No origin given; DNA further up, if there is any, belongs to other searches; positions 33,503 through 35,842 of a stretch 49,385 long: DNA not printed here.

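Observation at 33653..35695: Single polypeptide fusing a dead sigma-54-activator AAA+ module to a histidine kinase with a dead ATP-binding domain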

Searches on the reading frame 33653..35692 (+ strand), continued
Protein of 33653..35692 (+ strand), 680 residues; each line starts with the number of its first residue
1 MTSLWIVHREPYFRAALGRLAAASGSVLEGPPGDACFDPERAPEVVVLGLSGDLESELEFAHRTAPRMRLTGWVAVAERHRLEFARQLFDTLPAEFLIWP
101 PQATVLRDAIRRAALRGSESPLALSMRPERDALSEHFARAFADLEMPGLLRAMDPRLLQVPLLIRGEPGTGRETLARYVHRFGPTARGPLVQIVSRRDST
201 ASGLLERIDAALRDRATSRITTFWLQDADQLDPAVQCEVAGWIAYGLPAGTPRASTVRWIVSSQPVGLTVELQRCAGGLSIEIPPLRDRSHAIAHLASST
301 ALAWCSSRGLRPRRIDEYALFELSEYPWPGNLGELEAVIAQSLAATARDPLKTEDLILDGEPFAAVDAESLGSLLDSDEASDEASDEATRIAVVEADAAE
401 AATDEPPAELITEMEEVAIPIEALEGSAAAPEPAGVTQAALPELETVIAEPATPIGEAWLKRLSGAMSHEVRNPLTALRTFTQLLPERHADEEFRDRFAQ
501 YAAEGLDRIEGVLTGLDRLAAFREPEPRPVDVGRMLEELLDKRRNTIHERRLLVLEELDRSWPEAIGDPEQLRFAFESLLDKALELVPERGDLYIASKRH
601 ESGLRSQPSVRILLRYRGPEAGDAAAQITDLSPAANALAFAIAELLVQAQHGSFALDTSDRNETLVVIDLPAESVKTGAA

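Call 47: find_encoding_contigs(protein=P0260, flank=7000, max_places=2)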
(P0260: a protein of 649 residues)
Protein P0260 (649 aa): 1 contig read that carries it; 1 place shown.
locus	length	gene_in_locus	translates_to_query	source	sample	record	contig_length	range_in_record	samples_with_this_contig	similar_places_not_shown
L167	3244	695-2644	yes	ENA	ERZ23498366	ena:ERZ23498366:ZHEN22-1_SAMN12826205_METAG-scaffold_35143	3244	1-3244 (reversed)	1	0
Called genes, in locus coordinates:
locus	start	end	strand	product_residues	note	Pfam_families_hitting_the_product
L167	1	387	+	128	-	?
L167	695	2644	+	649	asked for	PF00072:Response_reg (weak), PF00158:Sigma54_activat (weak), PF25601:AAA_lid_14, PF00512:HisKA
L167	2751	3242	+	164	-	?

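Call 49: find_encoding_contigs(protein=P0037, flank=7000, max_places=1)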
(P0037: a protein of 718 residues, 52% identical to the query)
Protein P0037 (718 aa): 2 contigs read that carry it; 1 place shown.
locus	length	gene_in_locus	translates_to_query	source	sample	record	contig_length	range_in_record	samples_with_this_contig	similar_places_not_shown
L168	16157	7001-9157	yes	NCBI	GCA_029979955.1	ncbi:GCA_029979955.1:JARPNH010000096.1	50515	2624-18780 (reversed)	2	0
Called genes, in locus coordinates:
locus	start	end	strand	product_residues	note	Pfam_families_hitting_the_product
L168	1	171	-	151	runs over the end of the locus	-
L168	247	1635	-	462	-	PF19425:Csd3_N2 (faint), PF01551:Peptidase_M23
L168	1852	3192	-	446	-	PF00155:Aminotran_1_2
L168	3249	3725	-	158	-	PF13302:Acetyltransf_3 (weak), PF00583:Acetyltransf_1, PF13673:Acetyltransf_10, PF13508:Acetyltransf_7, PF08445:FR47 (weak)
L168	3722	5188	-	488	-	PF01551:Peptidase_M23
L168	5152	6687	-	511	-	PF02511:Thy1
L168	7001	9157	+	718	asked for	PF14532:Sigma54_activ_2 (faint), PF25601:AAA_lid_14, PF00512:HisKA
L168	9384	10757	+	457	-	PF00072:Response_reg, PF00158:Sigma54_activat, PF14532:Sigma54_activ_2, PF07728:AAA_5 (weak), PF25601:AAA_lid_14, PF02954:HTH_8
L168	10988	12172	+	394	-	PF00072:Response_reg, PF13487:HD_5, PF01966:HD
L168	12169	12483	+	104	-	-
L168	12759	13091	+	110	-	PF02416:TatA_B_E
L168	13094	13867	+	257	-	PF00902:TatC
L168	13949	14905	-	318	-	PF01156:IU_nuc_hydro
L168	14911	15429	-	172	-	PF25984:BSH_YknX (faint), PF00364:Biotin_lipoyl, PF25917:BSH_RND (weak), PF25919:BSH_CusB (weak), PF25973:BSH_CzcB (faint)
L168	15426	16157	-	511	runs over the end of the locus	PF00289:Biotin_carb_N, PF02222:ATP-grasp, PF02655:ATP-grasp_3 (weak), PF02786:CPSase_L_D2, PF07478:Dala_Dala_lig_C, PF08443:RimK, PF02785:Biotin_carb_C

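Call 50: find_encoding_contigs(protein=P0113, flank=7000, max_places=1)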
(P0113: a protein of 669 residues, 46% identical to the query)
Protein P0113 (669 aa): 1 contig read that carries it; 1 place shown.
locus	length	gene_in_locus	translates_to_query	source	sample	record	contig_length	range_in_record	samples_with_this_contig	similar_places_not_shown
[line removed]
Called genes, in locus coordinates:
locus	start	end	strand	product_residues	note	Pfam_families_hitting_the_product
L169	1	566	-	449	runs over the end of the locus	PF04107:GCS2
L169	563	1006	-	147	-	-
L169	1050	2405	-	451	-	PF19425:Csd3_N2 (faint), PF01551:Peptidase_M23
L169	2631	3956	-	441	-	PF00155:Aminotran_1_2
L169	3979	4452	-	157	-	PF00583:Acetyltransf_1, PF13673:Acetyltransf_10, PF13508:Acetyltransf_7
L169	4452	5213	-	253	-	-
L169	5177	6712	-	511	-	PF02511:Thy1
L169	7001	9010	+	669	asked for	PF14532:Sigma54_activ_2 (faint), PF25601:AAA_lid_14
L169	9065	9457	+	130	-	PF02416:TatA_B_E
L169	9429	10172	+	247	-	PF00902:TatC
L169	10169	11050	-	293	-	PF01156:IU_nuc_hydro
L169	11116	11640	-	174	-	PF25984:BSH_YknX (faint), PF25917:BSH_RND, PF00364:Biotin_lipoyl, PF25919:BSH_CusB, PF25973:BSH_CzcB (faint)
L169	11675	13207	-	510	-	PF00289:Biotin_carb_N, PF02222:ATP-grasp, PF02786:CPSase_L_D2, PF07478:Dala_Dala_lig_C, PF08443:RimK (weak), PF02785:Biotin_carb_C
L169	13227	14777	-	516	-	PF01039:Carboxyl_trans, PF03255:ACCA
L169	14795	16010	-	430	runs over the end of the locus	PF00390:malic, PF03949:Malic_M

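Call 51: find_encoding_contigs(protein=P0120, flank=7000, max_places=1)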
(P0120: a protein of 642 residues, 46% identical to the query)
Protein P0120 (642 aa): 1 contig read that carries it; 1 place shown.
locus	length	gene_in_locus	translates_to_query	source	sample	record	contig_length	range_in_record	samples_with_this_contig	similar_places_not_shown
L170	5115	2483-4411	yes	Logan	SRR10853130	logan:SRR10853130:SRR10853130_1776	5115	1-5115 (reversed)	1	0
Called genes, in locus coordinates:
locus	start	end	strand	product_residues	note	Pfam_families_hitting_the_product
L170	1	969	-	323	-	?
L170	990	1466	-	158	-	PF00583:Acetyltransf_1, PF13673:Acetyltransf_10, PF13508:Acetyltransf_7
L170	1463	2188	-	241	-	-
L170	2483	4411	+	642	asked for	PF25601:AAA_lid_14, PF00512:HisKA (weak)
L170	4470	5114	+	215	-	?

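Call 67: find_encoding_contigs(protein=P0002, flank=3000, max_places=1)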
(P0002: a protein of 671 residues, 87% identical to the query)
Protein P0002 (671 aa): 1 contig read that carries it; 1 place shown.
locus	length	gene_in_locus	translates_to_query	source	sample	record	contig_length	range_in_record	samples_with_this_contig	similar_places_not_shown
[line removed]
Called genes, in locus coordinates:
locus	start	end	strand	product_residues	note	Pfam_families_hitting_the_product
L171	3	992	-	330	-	?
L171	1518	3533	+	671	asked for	PF25601:AAA_lid_14 (weak)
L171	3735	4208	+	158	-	?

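Call 85: find_homologous_proteins(query=P0260, max_evalue=1e-10)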
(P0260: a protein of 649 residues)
Query P0260 (649 aa): 39 proteins with E <= 1e-10 among 8000 candidates.
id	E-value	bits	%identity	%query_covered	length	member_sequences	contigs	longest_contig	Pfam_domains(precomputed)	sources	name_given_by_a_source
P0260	0.0e+0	1403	100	100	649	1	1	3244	PF00158.33,PF25601.2,PF00512.32,PF00072.31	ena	-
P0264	0.0e+0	1195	85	100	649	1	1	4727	PF00158.33,PF25601.2,PF00512.32,PF00072.31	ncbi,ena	-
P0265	0.0e+0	1186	86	100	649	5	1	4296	PF00158.33,PF25601.2,PF00512.32,PF00072.31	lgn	-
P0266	0.0e+0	1161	83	100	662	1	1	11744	PF00158.33,PF25601.2,PF00512.32,PF00072.31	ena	-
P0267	2.1e-269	914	67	100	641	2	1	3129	PF00158.33,PF25601.2,PF00512.32,PF14532.13,PF00072.31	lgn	-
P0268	3.6e-219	748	57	100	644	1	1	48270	PF00158.33,PF25601.2,PF00512.32,PF00072.31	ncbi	-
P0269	4.3e-219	748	56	100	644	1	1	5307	PF00158.33,PF25601.2,PF00512.32,PF00072.31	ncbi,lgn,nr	ncbi:MAG: response regulator [Deltaproteobacteria bacterium]|nr:response regulator [Deltaproteobacte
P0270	2.9e-206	705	54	100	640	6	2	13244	PF00158.33,PF25601.2,PF00512.32,PF14532.13,PF00072.31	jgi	jgi:DNA-binding NtrC family response regulator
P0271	2.6e-205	702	55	100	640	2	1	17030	PF00158.33,PF25601.2,PF00512.32,PF14532.13,PF00072.31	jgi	jgi:two-component system response regulator AtoC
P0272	1.1e-186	641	59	57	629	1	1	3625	PF00158.33,PF25601.2,PF00512.32,PF14532.13,PF00072.31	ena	-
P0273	1.2e-183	631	51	100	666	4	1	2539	PF00158.33,PF25601.2,PF00512.32,PF14532.13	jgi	-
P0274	2.6e-177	610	50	100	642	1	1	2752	PF00158.33,PF25601.2,PF00512.32,PF14532.13,PF00072.31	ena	-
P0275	8.8e-176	605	50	100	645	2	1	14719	PF00158.33,PF25601.2,PF00512.32,PF14532.13,PF00072.31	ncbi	-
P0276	3.5e-29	121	27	99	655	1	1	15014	PF25601.2,PF00512.32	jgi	jgi:DNA-binding NtrC family response regulator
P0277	2.1e-23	101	26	58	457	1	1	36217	PF00158.33,PF07724.21,PF25601.2,PF02954.26,PF14532.13,PF07728.21,PF00072.31,PF09862.16,PF13556.13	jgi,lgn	-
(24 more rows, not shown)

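Call 87: find_encoding_contigs(protein=P0268, flank=8000, max_places=1)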
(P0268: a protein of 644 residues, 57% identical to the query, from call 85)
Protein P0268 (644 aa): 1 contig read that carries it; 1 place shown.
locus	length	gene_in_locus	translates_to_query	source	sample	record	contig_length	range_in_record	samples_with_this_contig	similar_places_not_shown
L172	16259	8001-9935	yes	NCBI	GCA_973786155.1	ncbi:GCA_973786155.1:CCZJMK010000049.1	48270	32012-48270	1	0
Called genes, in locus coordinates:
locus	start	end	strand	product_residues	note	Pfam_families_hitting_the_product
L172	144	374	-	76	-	PF13083:KH_KhpA-B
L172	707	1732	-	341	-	PF00574:CLP_protease (weak), PF01972:SDH_protease (weak), PF25145:NfeD1b_N, PF01343:Peptidase_S49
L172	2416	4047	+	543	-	PF02518:HATPase_c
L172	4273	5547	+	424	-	PF00109:ketoacyl-synt, PF02801:Ketoacyl-synt_C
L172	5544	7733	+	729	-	PF16927:HisKA_7TM, PF01590:GAF, PF13185:GAF_2, PF13492:GAF_3, PF00512:HisKA, PF02518:HATPase_c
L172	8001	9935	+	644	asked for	PF00072:Response_reg (weak), PF00158:Sigma54_activat (weak), PF25601:AAA_lid_14, PF00512:HisKA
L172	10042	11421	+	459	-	PF00072:Response_reg, PF00158:Sigma54_activat, PF14532:Sigma54_activ_2, PF00004:AAA (weak), PF07728:AAA_5 (weak), PF25601:AAA_lid_14, PF02954:HTH_8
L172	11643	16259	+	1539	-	?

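Call 88: find_encoding_contigs(protein=P0271, flank=8000, max_places=1)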
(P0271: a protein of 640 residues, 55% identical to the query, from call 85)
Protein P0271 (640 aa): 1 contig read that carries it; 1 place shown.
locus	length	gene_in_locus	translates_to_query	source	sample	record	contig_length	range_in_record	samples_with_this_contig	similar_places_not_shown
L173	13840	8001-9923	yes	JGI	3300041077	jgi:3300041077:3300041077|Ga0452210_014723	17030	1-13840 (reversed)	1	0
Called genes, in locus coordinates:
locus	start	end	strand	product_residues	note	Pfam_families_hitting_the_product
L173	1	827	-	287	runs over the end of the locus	PF00892:EamA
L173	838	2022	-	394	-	-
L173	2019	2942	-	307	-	PF25145:NfeD1b_N, PF01343:Peptidase_S49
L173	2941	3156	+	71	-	-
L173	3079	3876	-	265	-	-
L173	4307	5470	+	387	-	PF00109:ketoacyl-synt, PF02801:Ketoacyl-synt_C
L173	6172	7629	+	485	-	PF01590:GAF, PF13185:GAF_2, PF13492:GAF_3, PF00512:HisKA, PF02518:HATPase_c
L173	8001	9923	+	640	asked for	PF00072:Response_reg, PF00158:Sigma54_activat (faint), PF14532:Sigma54_activ_2 (faint), PF25601:AAA_lid_14, PF00512:HisKA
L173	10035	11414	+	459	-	PF00072:Response_reg, PF00158:Sigma54_activat, PF14532:Sigma54_activ_2, PF07728:AAA_5 (weak), PF25601:AAA_lid_14, PF02954:HTH_8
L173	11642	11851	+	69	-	-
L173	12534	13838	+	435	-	?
